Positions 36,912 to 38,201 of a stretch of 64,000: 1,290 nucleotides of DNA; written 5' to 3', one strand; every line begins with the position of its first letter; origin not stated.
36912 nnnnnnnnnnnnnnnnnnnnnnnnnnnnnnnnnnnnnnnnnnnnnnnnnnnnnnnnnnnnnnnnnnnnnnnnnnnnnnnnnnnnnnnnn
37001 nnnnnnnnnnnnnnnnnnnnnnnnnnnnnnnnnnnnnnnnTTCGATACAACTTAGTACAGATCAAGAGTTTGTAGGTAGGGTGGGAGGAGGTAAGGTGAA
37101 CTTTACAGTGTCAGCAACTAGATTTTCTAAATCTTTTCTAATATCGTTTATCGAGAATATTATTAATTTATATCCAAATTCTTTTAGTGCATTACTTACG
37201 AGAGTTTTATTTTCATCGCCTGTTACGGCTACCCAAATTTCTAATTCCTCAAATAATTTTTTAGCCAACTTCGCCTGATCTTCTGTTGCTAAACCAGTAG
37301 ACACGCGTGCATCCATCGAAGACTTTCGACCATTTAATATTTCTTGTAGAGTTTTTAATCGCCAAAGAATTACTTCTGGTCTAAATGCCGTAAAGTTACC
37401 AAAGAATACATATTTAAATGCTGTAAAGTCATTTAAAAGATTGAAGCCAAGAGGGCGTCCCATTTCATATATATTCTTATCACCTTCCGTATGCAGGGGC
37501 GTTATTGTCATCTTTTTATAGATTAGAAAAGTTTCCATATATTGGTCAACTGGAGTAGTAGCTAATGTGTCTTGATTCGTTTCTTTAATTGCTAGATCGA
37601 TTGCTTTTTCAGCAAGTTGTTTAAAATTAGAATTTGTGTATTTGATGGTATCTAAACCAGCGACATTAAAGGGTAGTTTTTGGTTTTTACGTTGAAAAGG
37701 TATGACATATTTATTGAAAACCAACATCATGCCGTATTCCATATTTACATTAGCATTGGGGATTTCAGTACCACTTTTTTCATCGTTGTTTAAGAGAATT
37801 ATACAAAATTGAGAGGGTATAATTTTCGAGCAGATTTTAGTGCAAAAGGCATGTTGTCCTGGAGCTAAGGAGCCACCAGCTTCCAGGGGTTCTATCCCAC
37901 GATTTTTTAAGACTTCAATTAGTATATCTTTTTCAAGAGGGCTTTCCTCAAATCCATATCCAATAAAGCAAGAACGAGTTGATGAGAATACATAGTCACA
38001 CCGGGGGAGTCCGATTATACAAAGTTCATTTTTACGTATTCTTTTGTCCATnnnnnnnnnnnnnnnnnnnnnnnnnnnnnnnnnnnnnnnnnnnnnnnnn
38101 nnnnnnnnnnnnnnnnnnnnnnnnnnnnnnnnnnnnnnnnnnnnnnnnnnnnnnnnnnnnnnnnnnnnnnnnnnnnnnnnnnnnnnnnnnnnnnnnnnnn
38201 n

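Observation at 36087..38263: Convergent HEPN(Rx4H) Abi-like gene and TIR/SLOG-like gene with cognate XRE regulator: candidate uncharacterised defence module on the island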

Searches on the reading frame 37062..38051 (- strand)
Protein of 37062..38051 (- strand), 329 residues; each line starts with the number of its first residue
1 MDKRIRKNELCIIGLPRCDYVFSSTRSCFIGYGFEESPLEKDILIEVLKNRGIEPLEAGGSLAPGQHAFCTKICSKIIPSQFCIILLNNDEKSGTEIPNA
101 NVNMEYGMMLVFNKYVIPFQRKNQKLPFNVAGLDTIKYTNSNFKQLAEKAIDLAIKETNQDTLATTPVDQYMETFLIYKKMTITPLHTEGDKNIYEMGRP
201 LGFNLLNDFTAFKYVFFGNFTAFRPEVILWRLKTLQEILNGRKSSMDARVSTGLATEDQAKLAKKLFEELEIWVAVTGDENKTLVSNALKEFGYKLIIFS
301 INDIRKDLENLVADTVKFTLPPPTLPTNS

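Call 4: search_protein_families(library=pfam, proteins=[window:37062-38051:-], max_evalue=1)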
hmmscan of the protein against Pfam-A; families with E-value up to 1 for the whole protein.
window:37062-38051:- (329 aa): 3 families
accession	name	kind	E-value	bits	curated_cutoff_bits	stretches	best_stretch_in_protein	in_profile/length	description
PF10137.14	CAP12-PCTIR_TIR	-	1.1e-05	25.8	24.7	1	29-139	3-118/119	CAP12/Pycsar effector protein, TIR domain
PF10925.13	DUF2680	-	0.059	13.9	25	1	236-269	14-47/57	Protein of unknown function (DUF2680)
PF16359.11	RcsD_ABL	-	0.16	12.6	27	0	265-315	2-52/103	RcsD-ABL domain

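Call 5: search_protein_families(library=padloc, proteins=[window:37062-38051:-], max_evalue=1)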
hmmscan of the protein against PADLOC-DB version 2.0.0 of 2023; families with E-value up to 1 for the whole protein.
window:37062-38051:- (329 aa): 2 families
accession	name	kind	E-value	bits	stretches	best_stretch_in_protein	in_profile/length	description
PDLC00731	Effector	-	0.0098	12.9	1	95-160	228-296/306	TIR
PDLC02371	PycTIR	-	0.024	12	1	76-158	200-278/288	-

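Call 6: search_protein_families(library=ncbifam, proteins=[window:37062-38051:-], max_evalue=1)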
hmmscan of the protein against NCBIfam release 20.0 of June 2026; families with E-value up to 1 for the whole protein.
window:37062-38051:- (329 aa): 3 families
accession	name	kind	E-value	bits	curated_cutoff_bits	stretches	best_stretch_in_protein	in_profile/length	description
NF001613.0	PRK00400.1-5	equivalog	0.04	13.9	120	1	232-304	6-80/107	phosphoribosyl-ATP diphosphatase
TIGR03188.1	histidine_hisI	equivalog_domain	0.049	13.9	42.7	1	232-287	1-58/84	phosphoribosyl-ATP diphosphatase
TIGR01398.1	FlhA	equivalog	0.16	10.2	772.1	1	234-309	597-671/678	flagellar biosynthesis protein FlhA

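Call 7: search_protein_families(library=phrogs, proteins=[window:37062-38051:-], max_evalue=0.1)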
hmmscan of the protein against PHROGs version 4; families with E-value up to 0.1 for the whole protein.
window:37062-38051:- (329 aa): 1 family
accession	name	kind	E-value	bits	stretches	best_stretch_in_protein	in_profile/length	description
phrog_3634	-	unknown function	0.00018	22.2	1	99-160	75-142/237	-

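Call 9: find_homologous_proteins(query=window:37062-38051:-)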
Query window:37062-38051:- (329 aa): 717 proteins with E <= 0.001 among 2654 candidates; the best 120 are listed.
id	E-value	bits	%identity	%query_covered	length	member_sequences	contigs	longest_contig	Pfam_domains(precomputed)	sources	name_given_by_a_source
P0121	6.3e-219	743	100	100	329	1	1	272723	PF10137.15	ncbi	-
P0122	2.5e-131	455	63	95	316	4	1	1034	-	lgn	-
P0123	4.6e-130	451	62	95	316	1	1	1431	-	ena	-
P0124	3.4e-129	448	62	95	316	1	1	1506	-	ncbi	-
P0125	3.9e-129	448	62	95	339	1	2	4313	-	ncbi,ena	-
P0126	3.0e-128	445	62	95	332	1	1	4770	-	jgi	-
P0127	4.6e-128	445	60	95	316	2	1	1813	-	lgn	-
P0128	1.6e-127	443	61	95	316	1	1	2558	-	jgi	jgi:hypothetical protein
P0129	2.7e-127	442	61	95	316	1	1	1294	-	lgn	-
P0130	3.1e-127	442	61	95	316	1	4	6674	-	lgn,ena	-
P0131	3.9e-127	442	60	95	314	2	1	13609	-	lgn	-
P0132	6.6e-127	441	61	97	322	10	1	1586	PF10137.15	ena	-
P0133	6.7e-127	441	61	95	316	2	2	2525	-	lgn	-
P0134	2.5e-126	439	61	95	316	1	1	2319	-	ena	-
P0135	7.8e-126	437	62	95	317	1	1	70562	PF10137.15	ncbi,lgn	-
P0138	1.7e-125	436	60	95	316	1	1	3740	PF10137.15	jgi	jgi:hypothetical protein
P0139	1.9e-125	436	59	95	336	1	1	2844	PF10137.15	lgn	-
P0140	3.2e-125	435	59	95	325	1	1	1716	PF10137.15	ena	-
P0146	9.9e-125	434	59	95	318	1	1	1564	PF10137.15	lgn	-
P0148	1.3e-124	433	59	95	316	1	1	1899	PF10137.15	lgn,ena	-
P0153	5.4e-124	431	58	95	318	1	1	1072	PF10137.15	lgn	-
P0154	5.5e-124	431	60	95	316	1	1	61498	PF10137.15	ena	-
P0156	8.6e-124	431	60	95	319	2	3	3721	PF10137.15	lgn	-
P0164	7.2e-123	428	59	95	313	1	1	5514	PF10137.15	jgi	jgi:hypothetical protein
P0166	8.7e-123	427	58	95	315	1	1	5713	PF10137.15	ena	-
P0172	2.0e-122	426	57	95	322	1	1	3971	PF10137.15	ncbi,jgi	-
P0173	2.8e-122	426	59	95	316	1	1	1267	PF10137.15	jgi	jgi:hypothetical protein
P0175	7.1e-122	424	57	95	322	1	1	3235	PF10137.15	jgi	-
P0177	3.3e-121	422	59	95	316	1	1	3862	PF10137.15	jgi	jgi:hypothetical protein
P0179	4.4e-121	422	58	95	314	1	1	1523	PF10137.15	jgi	-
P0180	8.5e-121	421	58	98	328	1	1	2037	PF10137.15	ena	-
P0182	1.1e-120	420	59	94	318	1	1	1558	PF10137.15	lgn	-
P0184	3.8e-120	419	58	95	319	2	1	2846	PF10137.15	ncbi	-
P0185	4.0e-120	419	58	95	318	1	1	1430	PF10137.15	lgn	-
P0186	4.2e-120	419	58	95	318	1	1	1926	PF10137.15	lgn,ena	-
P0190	1.3e-119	417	59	95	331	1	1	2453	PF10137.15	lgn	-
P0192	2.0e-119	416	59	95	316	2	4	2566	PF10137.15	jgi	jgi:Predicted nucleotide-binding protein containing TIR-like domain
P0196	2.9e-119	416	57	96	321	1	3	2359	PF10137.15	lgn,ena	-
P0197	3.4e-119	416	59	95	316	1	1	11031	PF10137.15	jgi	jgi:hypothetical protein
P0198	3.8e-119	415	58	95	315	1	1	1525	PF10137.15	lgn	-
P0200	6.3e-119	415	61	94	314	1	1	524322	PF10137.15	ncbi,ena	-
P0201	7.1e-119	415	58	94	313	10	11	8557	PF10137.15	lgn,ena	-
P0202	8.7e-119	414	59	95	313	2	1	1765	PF10137.15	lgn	-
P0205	1.5e-118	413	57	95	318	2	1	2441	PF10137.15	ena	-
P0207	2.5e-118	413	57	95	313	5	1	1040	PF10137.15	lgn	-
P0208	3.9e-118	412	58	95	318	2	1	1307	PF10137.15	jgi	jgi:hypothetical protein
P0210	4.0e-118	412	58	95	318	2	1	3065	PF10137.15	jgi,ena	-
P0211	4.5e-118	412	60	94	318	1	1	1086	PF10137.15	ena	-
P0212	4.9e-118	412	58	95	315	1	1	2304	PF10137.15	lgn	-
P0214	1.5e-117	410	58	95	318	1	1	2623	PF10137.15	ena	-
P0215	1.6e-117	410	58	94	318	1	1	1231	PF10137.15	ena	-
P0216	2.2e-117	410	57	95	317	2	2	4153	PF10137.15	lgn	-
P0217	2.3e-117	410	58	95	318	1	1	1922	PF10137.15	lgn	-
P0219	3.7e-117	409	58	94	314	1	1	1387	PF10137.15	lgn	-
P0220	4.2e-117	409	56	95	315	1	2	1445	PF10137.15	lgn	-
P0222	5.3e-117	408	57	94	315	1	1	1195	PF10137.15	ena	-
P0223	5.6e-117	408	58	95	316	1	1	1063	PF10137.15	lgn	-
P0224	6.1e-117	408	59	95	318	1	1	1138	PF10137.15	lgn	-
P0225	6.5e-117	408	58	95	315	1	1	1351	PF10137.15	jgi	jgi:hypothetical protein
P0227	7.3e-117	408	57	95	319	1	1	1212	PF10137.15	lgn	-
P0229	8.1e-117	408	60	92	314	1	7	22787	PF10137.15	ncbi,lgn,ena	ncbi:MAG: TIR domain-containing protein [Deltaproteobacteria bacterium]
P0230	8.7e-117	408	57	96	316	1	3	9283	PF10137.15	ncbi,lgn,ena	ncbi:MAG: TIR domain-containing protein [Planctomycetota bacterium]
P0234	2.1e-116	406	60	92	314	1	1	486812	PF10137.15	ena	-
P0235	2.1e-116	406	60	92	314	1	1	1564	PF10137.15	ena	-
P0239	3.4e-116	406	57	96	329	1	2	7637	PF10137.15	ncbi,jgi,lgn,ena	-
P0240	3.4e-116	406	57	95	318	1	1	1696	PF10137.15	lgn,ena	-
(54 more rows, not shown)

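Call 11: find_encoding_contigs(protein=P0121, flank=10000, max_places=3)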
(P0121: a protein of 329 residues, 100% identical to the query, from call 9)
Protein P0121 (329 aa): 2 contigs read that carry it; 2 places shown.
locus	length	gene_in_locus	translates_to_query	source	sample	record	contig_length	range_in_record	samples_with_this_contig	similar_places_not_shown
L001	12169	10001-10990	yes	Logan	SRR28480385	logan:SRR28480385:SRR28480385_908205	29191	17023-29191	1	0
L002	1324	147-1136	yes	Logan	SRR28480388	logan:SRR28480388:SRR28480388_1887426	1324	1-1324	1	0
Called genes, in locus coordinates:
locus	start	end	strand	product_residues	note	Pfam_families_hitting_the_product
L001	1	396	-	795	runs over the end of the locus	PF01663:Phosphodiest (weak), PF03372:Exo_endo_phos, PF23226:Exo_endo_phos_PGAP2IP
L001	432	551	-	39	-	-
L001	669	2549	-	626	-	PF00005:ABC_tran, PF02367:TsaE (faint), PF02463:SMC_N (faint), PF03193:RsgA_GTPase (faint), PF13191:AAA_16 (faint), PF12848:ABC_tran_Xtn, PF00005:ABC_tran, PF16326:ABC_tran_CTD, +6 more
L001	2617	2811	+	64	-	PF14255:Zn_ribbon_21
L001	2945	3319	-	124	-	PF02537:CRCB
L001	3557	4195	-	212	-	-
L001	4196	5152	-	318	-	-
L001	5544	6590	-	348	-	PF24624:Int_N, PF00589:Phage_integrase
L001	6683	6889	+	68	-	PF13560:HTH_31 (weak), PF12844:HTH_19, PF01381:HTH_3, PF13443:HTH_26 (weak)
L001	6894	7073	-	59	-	PF12728:HTH_17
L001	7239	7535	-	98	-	-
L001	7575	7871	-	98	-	PF04026:SpoVG (weak)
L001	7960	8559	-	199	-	-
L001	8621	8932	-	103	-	-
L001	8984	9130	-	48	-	-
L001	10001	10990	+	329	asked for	PF10137:CAP12-PCTIR_TIR (faint)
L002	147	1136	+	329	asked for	PF10137:CAP12-PCTIR_TIR (faint)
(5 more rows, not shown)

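Call 13: find_related_loci(query=A1, collection=genome_contigs, flank=10000)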
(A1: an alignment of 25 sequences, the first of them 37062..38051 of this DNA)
Query A1 (329 aa) in genome_contigs; peptide patterns used: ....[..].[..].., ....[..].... (x = any residue, [..] = any of these).
59 stretches matched a pattern; 47 encode a relative of the query (tblastn E <= 1e-3); 47 distinct loci.
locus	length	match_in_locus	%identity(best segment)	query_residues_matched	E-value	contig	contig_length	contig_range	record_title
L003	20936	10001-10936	62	1-311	2e-132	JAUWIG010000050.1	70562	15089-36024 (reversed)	MAG: Planctomycetota bacterium isolate CSMAG_2288 CSMAG_2288_k141_1920852_length_70562_cov_14.9956, whole genome shotgun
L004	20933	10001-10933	59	1-311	3e-132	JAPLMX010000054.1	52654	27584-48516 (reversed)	MAG: Phycisphaerae bacterium isolate LacPavin_0920_SED4_MAG_61_20 LacPavin_0920_SED4_scaffold_345554, whole genome shotg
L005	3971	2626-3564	57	1-311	2e-133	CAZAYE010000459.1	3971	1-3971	MAG TPA_asm: uncultured Enterobacteriaceae bacterium isolate binchicken_co21_381 genome assembly, contig: NODE_35565_len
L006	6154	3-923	61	7-311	3e-126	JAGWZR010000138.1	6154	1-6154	MAG: Planctomycetota bacterium isolate REEB58 contig-150_17059, whole genome shotgun sequence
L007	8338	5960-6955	57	1-327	5e-126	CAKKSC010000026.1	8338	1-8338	Desulfuromonadales bacterium isolate Hainich-H52-bin013-1 genome assembly, contig: H52-bin013_1_Hain_H52_02um_R1_3940_le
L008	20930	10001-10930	61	1-308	7e-126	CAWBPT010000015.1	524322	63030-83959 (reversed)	MAG: uncultured delta proteobacterium isolate MFD04408.bin.1.190 genome assembly, contig: contig_26885, whole genome sho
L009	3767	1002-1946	57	1-311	1e-128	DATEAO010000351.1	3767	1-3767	MAG TPA_asm: Candidatus Methylomirabilota bacterium isolate SMAG_U8220 k141_334725, whole genome shotgun sequence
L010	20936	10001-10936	57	1-309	7e-123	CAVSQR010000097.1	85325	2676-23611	MAG: uncultured delta proteobacterium isolate MFD01299.bin.3.1 genome assembly, contig: contig_8333, whole genome shotgu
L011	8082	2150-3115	57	1-320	8e-123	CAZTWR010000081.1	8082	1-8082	MAG TPA_asm: uncultured Pirellulales bacterium isolate SRP214966_co5_400 genome assembly, contig: NODE_9360_length_8082_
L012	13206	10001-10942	58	1-312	4e-122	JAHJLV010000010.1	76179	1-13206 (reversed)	MAG: Proteobacteria bacterium isolate Old_saline.mb.16 Old_saline.mb.16_k141_152962, whole genome shotgun sequence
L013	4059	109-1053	57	1-311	3e-124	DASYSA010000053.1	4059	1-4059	MAG TPA_asm: Blastocatellia bacterium isolate SMAG_U4525 k141_18209, whole genome shotgun sequence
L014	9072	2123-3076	55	1-318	6e-121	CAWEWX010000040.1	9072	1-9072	MAG: uncultured delta proteobacterium isolate MFD03323.bin.3.266 genome assembly, contig: contig_40288, whole genome sho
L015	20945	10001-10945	57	1-313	8e-121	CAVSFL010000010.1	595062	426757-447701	MAG: uncultured Acidobacteriaceae bacterium isolate MFD01828.bin.1.14 genome assembly, contig: contig_32536, whole genom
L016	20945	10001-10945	55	1-313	4e-119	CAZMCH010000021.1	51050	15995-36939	MAG TPA_asm: uncultured bacterium isolate binchicken_co274_484 genome assembly, contig: NODE_1736_length_51050_cov_5.377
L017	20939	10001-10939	55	1-311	5e-117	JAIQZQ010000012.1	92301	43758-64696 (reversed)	MAG: Candidatus Anammoxibacter sp. isolate OFTM214 OFTM214_11, whole genome shotgun sequence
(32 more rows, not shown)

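Call 27: predict_structure(alignment_id=A4)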
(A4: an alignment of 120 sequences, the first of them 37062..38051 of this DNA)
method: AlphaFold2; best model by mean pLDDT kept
length: 329 residues; sequences in the alignment: 120
mean_pLDDT: 85.8   pTM: 0.57
mean pLDDT of the five models: 85.8, 84.5, 83.4, 82.1, 79.2
residues with pLDDT >= 90: 186; 70-90: 81; 50-70: 62; < 50: 0
segments of 3 or more residues with pLDDT < 50: none
pLDDT, mean of each block of 10 residues (from residue 1): 60 56 81 78 96 84 60 83 90 86 87 90 78 82 97 89 62 93 91 94 96 95 96 98 96 96 95 97 95 96 93 72 69
secondary structure, 60 per line:
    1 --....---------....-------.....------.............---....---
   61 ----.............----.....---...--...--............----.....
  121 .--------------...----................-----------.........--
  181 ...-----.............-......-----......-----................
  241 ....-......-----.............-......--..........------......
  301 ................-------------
elements in order: H3-6 H16-19 E27-31 H38-50 E54-57 H65-77 E82-86 E90-92 E95-97 H100-111 E116-121 E136-138 H143-158 H170-178 E181-183 H189-201 E203-208 E214-219 H225-244 H246-251 H257-269 E271-276 H279-288 E295-300 H301-316

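Call 31: fold_search(model_id=the predicted structure, library=pdb)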
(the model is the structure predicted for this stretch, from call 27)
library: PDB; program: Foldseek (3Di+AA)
matches with E <= 10: 902; with E <= 0.001: 6
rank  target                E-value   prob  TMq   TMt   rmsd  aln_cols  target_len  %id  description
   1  9lmq_B                8.5e-05  1.00  0.33  0.34  17.5       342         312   13  Cryo-EM structure of TIR-STING/c-di-GMP complex (released 2025-08-27)
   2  9lmr_A                1.0e-04  1.00  0.32  0.34  16.9       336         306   14  Cryo-EM structure of TIR-STING/c-di-GMP complex fiber (released 2025-08-27)
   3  9lmq_A                2.4e-04  1.00  0.35  0.37  17.6       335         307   14  Cryo-EM structure of TIR-STING/c-di-GMP complex (released 2025-08-27)
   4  9lmq_D                2.4e-04  1.00  0.35  0.36  18.1       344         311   12  Cryo-EM structure of TIR-STING/c-di-GMP complex (released 2025-08-27)
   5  9lmr_C                2.7e-04  1.00  0.33  0.35  16.8       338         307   14  Cryo-EM structure of TIR-STING/c-di-GMP complex fiber (released 2025-08-27)
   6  7un8_A                7.7e-04  1.00  0.33  0.36   8.8       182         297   15  SfSTING with c-di-GMP single fiber (released 2022-07-27)
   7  7dfv_B                1.4e-03  0.97  0.30  0.20  13.8       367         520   12  Cryo-EM structure of plant NLR RPP1 tetramer core part (released 2020-12-16)
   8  8b6f_A0               2.4e-03  0.63  0.20  0.14  18.2       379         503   10  Cryo-EM structure of NADH:ubiquinone oxidoreductase (complex-I) from respiratory supercomplex of Tetrahymena thermoph (released 2023-03-29)
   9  9lmr_B                3.1e-03  0.99  0.36  0.38  17.1       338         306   13  Cryo-EM structure of TIR-STING/c-di-GMP complex fiber (released 2025-08-27)
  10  7un8_E                3.6e-03  1.00  0.34  0.38   9.3       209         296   14  SfSTING with c-di-GMP single fiber (released 2022-07-27)
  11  8gym_T1               3.9e-03  0.63  0.20  0.14  18.7       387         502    7  Cryo-EM structure of Tetrahymena thermophila respiratory mega-complex MC IV2+(I+III2+II)2 (released 2023-06-14)
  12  7crc_B                4.3e-03  0.96  0.31  0.11  12.6       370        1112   10  Cryo-EM structure of plant NLR RPP1 tetramer in complex with ATR1 (released 2020-12-16)
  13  8spo_I                5.1e-03  1.00  0.32  0.28  12.9       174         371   13  Tetramerized activation of MapSPARTA bound with NAD+ (released 2023-08-23)
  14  8oz6_A                6.9e-03  1.00  0.32  0.26   4.3       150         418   13  cryoEM structure of SPARTA complex ligand-free (released 2023-08-16)
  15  8qlp_E                6.9e-03  1.00  0.33  0.26   6.2       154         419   14  CryoEM structure of the RNA/DNA bound SPARTA (BabAgo/TIR-APAZ) tetrameric complex (released 2024-01-31)
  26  9phb_A                3.1e-02  0.99  0.29  0.55   6.5       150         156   11  CryoEM structure of filament of Bacillus subtilis TIR domain protein SpbK (released 2025-12-31)
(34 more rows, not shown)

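Call 47: search_protein_families(library=pfam, alignment_id=A4, max_evalue=1)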
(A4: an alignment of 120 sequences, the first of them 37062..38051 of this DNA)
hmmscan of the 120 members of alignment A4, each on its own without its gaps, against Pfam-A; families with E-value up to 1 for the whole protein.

A. member 1, window:37062-38051:- (329 aa): 3 families
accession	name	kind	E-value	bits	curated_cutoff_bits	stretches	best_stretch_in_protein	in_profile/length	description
PF10137.14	CAP12-PCTIR_TIR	-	1.1e-05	25.8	24.7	1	29-139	3-118/119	CAP12/Pycsar effector protein, TIR domain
PF10925.13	DUF2680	-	0.059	13.9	25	1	236-269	14-47/57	Protein of unknown function (DUF2680)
PF16359.11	RcsD_ABL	-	0.16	12.6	27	0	265-315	2-52/103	RcsD-ABL domain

B. families by the number of members that match (of 120 scanned): 25 families
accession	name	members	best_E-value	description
PF10137.14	CAP12-PCTIR_TIR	120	4.8e-09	CAP12/Pycsar effector protein, TIR domain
PF05014.21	Nuc_deoxyrib_tr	29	0.007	Nucleoside 2-deoxyribosyltransferase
PF09413.15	DUF2007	6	0.00068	Putative prokaryotic signal transducing protein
PF10925.13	DUF2680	4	0.011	Protein of unknown function (DUF2680)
PF08903.17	DUF1846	3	0.021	Domain of unknown function DUF1846, N-terminal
PF24449.1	T4_y05I_N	2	0.083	y05I-like putative transcription factor N-terminal domain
PF13676.11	TIR_2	1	0.00013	TIR domain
PF04019.17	DUF359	1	0.0019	Protein of unknown function (DUF359)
PF23294.1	BRCT_TopB1_SLF1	1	0.0066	TopBP1/SLF1, BRCT domain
PF17674.7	HHH_9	1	0.032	HHH domain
PF14005.11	YpjP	1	0.034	YpjP-like protein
PF16298.10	DUF4940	1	0.053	Domain of unknown function (DUF4940)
PF13087.12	AAA_12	1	0.058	AAA domain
PF17670.6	DUF5530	1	0.07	Family of unknown function (DUF5530)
PF05960.17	DUF885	1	0.085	Bacterial protein of unknown function (DUF885)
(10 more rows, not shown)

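Call 67: search_protein_families(library=pfam, alignment_id=A6, max_evalue=0.00001)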
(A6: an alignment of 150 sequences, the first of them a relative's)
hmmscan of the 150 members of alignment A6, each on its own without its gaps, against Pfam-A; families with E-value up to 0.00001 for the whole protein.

A. member 1, L003:5869-8277:+ (803 aa): 4 families
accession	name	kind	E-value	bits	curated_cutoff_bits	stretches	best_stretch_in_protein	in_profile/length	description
PF01580.24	FtsK_SpoIIIE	-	2.7e-59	200.8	24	1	402-596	12-220/221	FtsK/SpoIIIE family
PF17854.6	FtsK_alpha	-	2.6e-30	105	22.9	1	284-384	1-101/101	FtsK alpha domain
PF09397.16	FtsK_gamma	-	1.4e-24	86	30.6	1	695-755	3-63/63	Ftsk gamma domain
PF13491.11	FtsK_4TM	-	3.4e-17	63.1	23.1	1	12-174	9-171/171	4TM region of DNA translocase FtsK/SpoIIIE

B. families by the number of members that match (of 150 scanned): 181 families (the first 25 are shown)
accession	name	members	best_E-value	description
PF07719.23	TPR_2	3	3.9e-33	Tetratricopeptide repeat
PF00378.25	ECH_1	2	1.3e-72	Enoyl-CoA hydratase/isomerase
PF16113.10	ECH_2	2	2.7e-48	Enoyl-CoA hydratase/isomerase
PF00580.27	UvrD-helicase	2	7.9e-48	UvrD/REP helicase N-terminal domain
PF13245.12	AAA_19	2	4.8e-36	AAA domain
PF12146.15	Hydrolase_4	2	1.6e-33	Serine aminopeptidase, S33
PF00005.33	ABC_tran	2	1.8e-29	ABC transporter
PF00589.27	Phage_integrase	2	4.6e-20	Phage integrase family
PF04055.27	Radical_SAM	2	5.7e-20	Radical SAM superfamily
PF00561.26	Abhydrolase_1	2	3.6e-18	alpha/beta hydrolase fold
PF13424.12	TPR_12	2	7.5e-18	Tetratricopeptide repeat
PF13401.12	AAA_22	2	3.4e-16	AAA domain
PF05016.21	ParE_toxin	2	4.9e-16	ParE toxin of type II toxin-antitoxin system, parDE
PF13538.12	UvrD_C_2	2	8e-16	UvrD-like helicase C-terminal domain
PF02604.26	PhdYeFM_antitox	2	5e-15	Antitoxin Phd_YefM, type II toxin-antitoxin system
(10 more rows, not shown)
